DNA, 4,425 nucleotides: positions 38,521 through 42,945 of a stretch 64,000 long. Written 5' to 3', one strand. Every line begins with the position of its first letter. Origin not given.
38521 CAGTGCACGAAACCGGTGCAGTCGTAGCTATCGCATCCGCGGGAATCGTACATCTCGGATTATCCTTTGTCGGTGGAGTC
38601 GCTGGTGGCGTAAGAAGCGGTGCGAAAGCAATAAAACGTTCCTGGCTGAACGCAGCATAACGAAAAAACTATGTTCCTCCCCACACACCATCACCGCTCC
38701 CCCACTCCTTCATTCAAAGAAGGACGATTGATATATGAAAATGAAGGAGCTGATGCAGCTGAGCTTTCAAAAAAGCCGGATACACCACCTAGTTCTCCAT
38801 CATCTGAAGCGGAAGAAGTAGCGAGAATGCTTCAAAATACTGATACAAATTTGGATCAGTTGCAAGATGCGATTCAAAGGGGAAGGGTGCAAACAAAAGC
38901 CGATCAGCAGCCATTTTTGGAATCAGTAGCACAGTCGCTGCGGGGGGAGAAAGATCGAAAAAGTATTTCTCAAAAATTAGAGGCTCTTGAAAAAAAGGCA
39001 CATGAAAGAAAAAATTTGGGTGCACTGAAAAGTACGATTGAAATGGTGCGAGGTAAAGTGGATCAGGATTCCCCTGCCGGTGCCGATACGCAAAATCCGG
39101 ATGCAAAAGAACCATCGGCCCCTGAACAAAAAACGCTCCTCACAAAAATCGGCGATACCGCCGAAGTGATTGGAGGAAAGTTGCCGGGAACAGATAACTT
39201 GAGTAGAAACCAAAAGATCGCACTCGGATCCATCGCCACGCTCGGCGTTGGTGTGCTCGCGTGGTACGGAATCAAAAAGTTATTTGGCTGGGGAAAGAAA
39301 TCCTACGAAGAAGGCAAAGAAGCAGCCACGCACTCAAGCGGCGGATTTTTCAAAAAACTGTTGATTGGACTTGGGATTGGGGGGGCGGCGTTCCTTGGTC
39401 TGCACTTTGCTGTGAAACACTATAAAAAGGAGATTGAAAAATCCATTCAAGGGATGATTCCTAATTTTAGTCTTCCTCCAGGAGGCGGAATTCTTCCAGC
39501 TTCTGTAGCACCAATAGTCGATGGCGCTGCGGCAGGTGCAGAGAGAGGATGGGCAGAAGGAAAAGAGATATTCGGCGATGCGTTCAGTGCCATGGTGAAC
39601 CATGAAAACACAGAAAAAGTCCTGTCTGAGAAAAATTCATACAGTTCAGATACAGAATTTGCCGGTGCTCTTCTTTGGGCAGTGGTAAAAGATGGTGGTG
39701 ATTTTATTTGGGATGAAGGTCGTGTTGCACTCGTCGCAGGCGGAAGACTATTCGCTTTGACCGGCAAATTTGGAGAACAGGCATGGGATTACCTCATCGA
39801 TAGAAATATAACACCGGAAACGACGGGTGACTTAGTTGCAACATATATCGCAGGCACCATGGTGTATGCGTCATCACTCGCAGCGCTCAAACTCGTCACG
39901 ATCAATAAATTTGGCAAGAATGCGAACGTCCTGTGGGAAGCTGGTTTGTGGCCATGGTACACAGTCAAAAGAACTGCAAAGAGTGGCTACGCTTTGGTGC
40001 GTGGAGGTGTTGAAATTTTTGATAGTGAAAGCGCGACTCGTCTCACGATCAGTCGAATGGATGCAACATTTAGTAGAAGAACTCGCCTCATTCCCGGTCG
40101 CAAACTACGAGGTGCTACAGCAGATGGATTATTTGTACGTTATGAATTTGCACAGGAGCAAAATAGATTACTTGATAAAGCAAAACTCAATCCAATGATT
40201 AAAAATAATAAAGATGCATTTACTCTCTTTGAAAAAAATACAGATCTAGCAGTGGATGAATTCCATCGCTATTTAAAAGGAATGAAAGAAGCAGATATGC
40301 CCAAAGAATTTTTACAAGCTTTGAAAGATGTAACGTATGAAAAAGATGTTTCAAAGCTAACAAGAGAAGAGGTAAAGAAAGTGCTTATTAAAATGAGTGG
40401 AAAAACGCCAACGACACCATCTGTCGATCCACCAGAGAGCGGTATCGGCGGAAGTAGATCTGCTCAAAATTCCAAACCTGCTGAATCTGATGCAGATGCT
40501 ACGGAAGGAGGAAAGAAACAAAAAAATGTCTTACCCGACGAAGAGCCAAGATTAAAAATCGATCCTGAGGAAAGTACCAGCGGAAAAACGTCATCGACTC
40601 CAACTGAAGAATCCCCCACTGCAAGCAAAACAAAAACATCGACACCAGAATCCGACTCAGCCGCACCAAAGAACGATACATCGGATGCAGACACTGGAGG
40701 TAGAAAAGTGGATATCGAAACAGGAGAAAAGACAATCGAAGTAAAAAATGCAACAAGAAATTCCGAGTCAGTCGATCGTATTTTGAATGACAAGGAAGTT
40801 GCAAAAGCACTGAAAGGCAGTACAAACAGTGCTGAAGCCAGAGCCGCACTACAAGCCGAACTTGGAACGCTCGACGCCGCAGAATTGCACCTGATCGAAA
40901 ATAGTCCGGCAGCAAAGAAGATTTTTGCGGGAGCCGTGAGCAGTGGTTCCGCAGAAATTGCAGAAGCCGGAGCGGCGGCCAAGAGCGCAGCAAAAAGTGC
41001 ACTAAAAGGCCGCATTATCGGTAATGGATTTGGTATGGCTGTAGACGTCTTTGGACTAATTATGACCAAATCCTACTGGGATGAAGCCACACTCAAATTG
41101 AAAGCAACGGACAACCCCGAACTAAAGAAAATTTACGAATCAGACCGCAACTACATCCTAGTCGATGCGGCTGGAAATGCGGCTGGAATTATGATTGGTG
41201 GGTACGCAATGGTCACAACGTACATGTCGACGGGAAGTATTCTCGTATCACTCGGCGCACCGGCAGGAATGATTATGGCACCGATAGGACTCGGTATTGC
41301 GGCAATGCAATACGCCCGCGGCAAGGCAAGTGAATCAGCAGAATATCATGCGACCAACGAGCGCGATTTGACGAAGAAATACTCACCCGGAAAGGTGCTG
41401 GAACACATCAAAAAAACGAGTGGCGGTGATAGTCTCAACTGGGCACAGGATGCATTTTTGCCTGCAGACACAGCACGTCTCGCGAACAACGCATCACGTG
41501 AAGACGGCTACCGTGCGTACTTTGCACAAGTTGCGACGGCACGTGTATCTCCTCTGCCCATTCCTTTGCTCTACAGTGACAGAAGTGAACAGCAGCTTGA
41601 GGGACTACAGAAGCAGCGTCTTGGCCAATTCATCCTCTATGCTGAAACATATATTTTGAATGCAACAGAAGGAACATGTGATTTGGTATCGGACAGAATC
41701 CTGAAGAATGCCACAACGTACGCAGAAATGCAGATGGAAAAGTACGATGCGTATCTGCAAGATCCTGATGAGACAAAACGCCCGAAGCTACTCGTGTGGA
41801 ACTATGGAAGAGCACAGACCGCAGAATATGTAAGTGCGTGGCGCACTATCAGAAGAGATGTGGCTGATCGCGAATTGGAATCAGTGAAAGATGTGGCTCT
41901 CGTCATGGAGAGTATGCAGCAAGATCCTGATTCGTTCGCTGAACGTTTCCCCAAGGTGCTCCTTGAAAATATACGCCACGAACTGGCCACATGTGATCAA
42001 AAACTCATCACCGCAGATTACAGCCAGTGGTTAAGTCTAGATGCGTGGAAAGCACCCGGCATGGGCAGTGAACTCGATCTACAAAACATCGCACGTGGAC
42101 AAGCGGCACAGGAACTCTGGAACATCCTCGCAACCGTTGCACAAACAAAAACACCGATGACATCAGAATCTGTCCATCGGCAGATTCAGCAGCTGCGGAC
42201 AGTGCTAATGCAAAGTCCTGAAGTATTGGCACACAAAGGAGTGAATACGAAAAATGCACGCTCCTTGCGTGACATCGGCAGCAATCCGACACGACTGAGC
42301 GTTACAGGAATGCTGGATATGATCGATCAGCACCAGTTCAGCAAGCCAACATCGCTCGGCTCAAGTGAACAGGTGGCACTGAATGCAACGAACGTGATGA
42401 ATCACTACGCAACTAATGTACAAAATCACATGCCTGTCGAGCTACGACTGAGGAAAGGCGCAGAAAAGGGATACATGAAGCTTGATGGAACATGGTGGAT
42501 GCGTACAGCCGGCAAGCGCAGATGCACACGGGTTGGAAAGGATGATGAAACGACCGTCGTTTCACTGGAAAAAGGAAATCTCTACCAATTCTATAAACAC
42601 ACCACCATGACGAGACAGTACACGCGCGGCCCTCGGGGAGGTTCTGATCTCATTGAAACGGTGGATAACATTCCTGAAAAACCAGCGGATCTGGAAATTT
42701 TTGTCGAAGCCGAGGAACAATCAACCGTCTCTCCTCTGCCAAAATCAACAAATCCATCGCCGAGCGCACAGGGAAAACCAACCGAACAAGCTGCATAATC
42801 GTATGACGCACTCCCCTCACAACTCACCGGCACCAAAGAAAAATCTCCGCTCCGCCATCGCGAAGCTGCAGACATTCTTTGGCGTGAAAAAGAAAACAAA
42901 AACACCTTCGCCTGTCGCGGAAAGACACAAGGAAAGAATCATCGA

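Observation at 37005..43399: Tightly coupled four-gene operon of proteins with no recognisable domains, built around a 1375-aa membrane giant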

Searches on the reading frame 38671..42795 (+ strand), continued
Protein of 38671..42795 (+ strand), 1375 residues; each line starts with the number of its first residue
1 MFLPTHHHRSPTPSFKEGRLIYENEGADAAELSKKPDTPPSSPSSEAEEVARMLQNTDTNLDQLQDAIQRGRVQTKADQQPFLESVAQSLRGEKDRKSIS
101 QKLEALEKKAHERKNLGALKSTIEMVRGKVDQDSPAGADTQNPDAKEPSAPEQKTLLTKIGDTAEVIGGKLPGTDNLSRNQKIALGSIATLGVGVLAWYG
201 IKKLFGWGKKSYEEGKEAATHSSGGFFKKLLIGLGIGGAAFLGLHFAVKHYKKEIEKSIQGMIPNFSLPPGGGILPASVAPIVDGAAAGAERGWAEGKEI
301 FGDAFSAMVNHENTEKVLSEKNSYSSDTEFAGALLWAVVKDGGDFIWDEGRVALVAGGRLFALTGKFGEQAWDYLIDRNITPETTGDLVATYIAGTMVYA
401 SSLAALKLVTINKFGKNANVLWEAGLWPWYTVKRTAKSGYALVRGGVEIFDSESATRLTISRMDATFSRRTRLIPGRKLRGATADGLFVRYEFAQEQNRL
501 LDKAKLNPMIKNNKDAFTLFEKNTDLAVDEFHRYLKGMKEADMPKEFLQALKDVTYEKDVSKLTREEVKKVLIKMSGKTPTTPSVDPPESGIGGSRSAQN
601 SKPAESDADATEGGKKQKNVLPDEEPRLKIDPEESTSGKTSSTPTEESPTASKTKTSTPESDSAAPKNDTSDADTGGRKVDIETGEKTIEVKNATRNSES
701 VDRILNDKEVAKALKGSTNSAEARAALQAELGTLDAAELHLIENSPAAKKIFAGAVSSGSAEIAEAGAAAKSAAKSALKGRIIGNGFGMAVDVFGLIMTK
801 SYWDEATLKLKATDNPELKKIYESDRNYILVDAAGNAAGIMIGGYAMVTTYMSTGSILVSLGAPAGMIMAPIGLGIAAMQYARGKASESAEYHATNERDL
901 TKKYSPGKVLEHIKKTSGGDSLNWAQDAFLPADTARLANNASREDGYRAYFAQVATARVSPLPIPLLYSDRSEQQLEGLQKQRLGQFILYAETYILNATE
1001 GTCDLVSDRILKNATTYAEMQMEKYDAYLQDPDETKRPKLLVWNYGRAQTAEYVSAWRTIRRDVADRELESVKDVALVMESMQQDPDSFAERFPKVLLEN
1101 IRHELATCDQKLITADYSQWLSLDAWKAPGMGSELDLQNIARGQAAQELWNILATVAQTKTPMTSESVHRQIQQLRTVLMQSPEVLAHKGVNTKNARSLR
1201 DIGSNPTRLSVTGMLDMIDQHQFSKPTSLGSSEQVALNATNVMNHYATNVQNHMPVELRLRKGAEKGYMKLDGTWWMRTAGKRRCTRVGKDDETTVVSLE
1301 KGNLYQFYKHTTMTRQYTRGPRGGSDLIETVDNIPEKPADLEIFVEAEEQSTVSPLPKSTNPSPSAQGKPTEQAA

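Call 103: find_encoding_contigs(protein=P0014, flank=10000, max_places=2)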
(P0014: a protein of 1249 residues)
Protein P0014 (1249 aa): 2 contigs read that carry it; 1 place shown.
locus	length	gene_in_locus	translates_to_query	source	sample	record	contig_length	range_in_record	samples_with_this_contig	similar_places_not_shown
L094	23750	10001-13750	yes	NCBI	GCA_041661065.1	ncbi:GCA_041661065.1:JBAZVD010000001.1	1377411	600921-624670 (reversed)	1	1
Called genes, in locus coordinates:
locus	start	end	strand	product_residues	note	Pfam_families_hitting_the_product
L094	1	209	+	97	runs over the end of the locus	-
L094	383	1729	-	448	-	PF13393:tRNA-synt_His, PF00587:tRNA-synt_2b, PF03129:HGTP_anticodon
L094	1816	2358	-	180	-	PF00300:His_Phos_1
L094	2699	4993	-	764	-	-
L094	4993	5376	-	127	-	PF18895:T4SS_pilin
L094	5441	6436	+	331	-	PF01321:Creatinase_N, PF00557:Peptidase_M24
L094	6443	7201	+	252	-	PF13948:DUF4215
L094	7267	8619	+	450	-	PF08823:PG_binding_2 (faint), PF01471:PG_binding_1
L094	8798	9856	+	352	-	PF03330:DPBB_1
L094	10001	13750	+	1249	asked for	-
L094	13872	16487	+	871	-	PF26449:DUF8128, PF02534:T4SS-DNA_transf, PF10412:TrwB_AAD_bind (weak)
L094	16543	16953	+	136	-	-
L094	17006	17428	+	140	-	PF00072:Response_reg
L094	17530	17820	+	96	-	PF02575:YbaB_DNA_bd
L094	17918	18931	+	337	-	PF02618:YceG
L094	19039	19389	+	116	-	-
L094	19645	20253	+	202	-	PF18306:LDcluster4, PF03641:Lysine_decarbox (weak)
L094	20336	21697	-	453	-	PF00005:ABC_tran (faint), PF00009:GTP_EFTU (weak), PF01926:MMR_HSR1, PF02421:FeoB_N, PF00009:GTP_EFTU, PF01926:MMR_HSR1, PF02421:FeoB_N, PF14714:KH_dom-like, +9 more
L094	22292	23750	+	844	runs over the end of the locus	PF00133:tRNA-synt_1, PF09334:tRNA-synt_1g, PF13603:tRNA-synt_1_2, PF00133:tRNA-synt_1, PF09334:tRNA-synt_1g, PF08264:Anticodon_1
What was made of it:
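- On TrbL/VirB6-type T4SS membrane subunit: A VirD4-like gene is adjacent in L094 only (call 103).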

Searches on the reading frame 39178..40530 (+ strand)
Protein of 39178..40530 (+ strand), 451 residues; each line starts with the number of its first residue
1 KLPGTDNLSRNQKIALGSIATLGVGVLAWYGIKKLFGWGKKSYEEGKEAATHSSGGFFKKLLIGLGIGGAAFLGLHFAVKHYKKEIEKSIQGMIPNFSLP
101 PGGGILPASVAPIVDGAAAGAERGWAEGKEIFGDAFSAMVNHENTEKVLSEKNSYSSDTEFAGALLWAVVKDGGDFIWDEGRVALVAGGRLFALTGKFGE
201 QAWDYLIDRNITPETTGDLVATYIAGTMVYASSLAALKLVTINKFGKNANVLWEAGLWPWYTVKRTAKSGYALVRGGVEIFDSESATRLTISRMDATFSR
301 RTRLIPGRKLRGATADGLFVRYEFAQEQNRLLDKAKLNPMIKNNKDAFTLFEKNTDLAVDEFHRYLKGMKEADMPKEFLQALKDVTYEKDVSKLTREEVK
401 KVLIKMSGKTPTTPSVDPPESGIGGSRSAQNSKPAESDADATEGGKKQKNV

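Call 52: predict_structure(alignment_id=A3)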
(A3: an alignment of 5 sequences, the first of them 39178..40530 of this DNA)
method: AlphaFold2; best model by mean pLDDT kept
length: 451 residues; sequences in the alignment: 5
mean_pLDDT: 44.5   pTM: 0.35
mean pLDDT of the five models: 44.5, 41.5, 40.2, 39.4, 38.9
residues with pLDDT >= 90: 0; 70-90: 31; 50-70: 104; < 50: 316
segments of 3 or more residues with pLDDT < 50: 1-47, 49-118, 132-140, 157-167, 169-189, 191-209, 222-235, 238-312, 408-451
pLDDT, mean of each block of 10 residues (from residue 1): 26 25 29 37 44 41 41 39 38 34 41 48 54 45 58 55 47 39 44 42 46 54 47 48 43 39 35 31 32 33 31 53 60 58 61 68 71 70 66 69 61 25 24 27 27 28
secondary structure, 60 per line:
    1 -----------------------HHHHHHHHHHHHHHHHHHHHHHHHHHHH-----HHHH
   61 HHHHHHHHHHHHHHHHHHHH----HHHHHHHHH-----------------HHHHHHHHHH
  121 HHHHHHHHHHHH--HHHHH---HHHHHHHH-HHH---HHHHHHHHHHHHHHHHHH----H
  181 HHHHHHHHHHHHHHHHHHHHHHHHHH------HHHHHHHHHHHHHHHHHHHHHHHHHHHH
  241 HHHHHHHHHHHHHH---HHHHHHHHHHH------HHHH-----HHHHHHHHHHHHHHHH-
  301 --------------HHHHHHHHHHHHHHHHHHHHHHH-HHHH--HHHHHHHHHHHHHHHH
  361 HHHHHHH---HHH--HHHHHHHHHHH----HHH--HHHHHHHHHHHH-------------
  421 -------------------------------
elements in order: H24-51 H57-80 H85-93 H111-132 H135-139 H143-150 H158-175 H180-206 H213-254 H258-268 H275-278 H284-299 H315-337 H339-342 H345-367 H376-386 H396-407
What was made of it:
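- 39415..40470 (+): ORF3 aa 249-600: the middle domain. It is strongly conserved among the closest homologues and is replaced by other inserts in most of the wider family. The AlphaFold model with 5 sequences is all-helical but unreliable (pLDDT 44.5, call 52).
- Tried and rejected: The AlphaFold model of ORF3 aa 170-620 with 5 sequences had pLDDT 44.5 and was not used for fold search (call 52).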
